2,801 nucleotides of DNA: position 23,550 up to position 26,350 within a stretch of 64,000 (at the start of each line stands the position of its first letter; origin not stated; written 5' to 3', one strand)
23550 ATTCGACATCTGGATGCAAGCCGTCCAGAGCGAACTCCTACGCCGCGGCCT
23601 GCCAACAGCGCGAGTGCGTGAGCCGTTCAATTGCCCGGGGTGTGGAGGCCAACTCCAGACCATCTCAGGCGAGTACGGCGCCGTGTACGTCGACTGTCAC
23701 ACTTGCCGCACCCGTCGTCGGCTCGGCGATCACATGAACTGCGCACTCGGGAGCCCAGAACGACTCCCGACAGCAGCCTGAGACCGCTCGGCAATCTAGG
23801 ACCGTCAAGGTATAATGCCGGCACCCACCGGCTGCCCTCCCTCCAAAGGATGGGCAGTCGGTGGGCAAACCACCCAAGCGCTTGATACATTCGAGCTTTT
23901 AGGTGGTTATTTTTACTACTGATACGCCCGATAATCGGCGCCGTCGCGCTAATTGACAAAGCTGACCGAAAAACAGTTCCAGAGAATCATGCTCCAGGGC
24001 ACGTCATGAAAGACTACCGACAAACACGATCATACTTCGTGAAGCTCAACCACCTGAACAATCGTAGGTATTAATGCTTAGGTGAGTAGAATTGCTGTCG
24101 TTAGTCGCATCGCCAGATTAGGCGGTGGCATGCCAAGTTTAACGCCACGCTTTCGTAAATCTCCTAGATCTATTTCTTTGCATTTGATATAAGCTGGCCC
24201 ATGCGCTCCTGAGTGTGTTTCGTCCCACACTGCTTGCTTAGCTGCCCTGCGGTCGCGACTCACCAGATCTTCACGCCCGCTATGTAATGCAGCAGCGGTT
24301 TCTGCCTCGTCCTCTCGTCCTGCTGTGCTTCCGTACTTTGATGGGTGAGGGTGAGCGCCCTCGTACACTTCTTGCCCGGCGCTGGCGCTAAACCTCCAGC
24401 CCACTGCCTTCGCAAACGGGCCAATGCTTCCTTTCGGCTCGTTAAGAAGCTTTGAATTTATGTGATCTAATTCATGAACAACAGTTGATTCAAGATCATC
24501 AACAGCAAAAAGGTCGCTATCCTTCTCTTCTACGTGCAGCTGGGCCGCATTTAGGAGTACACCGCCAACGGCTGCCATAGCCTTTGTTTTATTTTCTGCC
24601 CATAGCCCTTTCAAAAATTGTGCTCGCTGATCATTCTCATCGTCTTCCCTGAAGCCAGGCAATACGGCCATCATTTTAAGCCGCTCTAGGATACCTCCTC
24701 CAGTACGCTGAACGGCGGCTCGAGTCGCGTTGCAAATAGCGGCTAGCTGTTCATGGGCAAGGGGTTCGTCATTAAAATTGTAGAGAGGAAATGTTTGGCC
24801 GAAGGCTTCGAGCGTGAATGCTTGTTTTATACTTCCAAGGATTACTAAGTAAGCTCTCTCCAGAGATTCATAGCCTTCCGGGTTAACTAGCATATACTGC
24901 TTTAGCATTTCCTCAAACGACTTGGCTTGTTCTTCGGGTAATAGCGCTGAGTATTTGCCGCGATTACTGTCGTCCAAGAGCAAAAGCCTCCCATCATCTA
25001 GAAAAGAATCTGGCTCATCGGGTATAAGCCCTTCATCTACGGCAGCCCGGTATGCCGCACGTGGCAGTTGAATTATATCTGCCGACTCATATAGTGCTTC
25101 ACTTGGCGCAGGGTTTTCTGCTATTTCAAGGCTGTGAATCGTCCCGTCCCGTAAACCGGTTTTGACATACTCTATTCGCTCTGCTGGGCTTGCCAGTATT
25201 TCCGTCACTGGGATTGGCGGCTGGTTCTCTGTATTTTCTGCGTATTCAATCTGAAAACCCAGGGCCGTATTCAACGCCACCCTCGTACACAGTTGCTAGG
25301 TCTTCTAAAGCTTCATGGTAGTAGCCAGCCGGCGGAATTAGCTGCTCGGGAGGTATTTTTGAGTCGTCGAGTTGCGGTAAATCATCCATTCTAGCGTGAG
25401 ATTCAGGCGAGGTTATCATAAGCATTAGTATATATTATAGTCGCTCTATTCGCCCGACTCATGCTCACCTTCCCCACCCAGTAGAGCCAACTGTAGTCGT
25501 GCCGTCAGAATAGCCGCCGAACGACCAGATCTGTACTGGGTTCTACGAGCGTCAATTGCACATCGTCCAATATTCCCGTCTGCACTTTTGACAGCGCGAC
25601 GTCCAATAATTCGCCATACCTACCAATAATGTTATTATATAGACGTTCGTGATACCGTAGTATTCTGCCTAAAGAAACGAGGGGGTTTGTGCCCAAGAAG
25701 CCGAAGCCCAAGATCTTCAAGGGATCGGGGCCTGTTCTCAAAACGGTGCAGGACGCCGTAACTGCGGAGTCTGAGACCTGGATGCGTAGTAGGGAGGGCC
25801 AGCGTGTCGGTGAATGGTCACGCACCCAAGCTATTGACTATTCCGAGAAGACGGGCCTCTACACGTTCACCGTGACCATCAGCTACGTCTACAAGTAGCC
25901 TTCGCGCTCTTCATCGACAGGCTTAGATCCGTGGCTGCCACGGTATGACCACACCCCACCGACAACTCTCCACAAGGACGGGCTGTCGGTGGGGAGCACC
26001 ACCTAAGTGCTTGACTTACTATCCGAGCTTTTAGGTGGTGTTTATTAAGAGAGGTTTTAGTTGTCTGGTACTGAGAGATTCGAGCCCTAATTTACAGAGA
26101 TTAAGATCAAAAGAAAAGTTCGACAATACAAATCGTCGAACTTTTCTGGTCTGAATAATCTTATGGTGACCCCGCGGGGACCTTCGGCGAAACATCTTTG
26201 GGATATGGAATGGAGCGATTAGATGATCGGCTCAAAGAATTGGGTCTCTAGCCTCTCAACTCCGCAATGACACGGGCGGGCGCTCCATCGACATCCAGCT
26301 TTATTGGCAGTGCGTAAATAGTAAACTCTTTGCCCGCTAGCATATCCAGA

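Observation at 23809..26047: Two copies of a ~105-nt two-hairpin element with compensatory stem changes bracket the HExxH gene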

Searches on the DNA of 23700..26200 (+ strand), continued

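Call 90: search_with_rna_model(model_id=R1, sources=[L016, L017], filters=off, max_evalue=1, show_alignments=2)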
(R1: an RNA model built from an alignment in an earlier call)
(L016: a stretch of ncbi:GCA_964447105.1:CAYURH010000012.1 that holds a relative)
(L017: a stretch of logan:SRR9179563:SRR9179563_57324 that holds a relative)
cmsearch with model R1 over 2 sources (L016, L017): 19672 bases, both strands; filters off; matches with E-value up to 1: 4.
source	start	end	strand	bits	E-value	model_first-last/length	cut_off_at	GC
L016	8710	8812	+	18.3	0.0027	1-100/100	no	0.39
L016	8703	8807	-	13.4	0.045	1-100/100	no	0.38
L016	9963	10026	-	11.5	0.14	1-100/100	no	0.28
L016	254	297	+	9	0.6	1-100/100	no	0.32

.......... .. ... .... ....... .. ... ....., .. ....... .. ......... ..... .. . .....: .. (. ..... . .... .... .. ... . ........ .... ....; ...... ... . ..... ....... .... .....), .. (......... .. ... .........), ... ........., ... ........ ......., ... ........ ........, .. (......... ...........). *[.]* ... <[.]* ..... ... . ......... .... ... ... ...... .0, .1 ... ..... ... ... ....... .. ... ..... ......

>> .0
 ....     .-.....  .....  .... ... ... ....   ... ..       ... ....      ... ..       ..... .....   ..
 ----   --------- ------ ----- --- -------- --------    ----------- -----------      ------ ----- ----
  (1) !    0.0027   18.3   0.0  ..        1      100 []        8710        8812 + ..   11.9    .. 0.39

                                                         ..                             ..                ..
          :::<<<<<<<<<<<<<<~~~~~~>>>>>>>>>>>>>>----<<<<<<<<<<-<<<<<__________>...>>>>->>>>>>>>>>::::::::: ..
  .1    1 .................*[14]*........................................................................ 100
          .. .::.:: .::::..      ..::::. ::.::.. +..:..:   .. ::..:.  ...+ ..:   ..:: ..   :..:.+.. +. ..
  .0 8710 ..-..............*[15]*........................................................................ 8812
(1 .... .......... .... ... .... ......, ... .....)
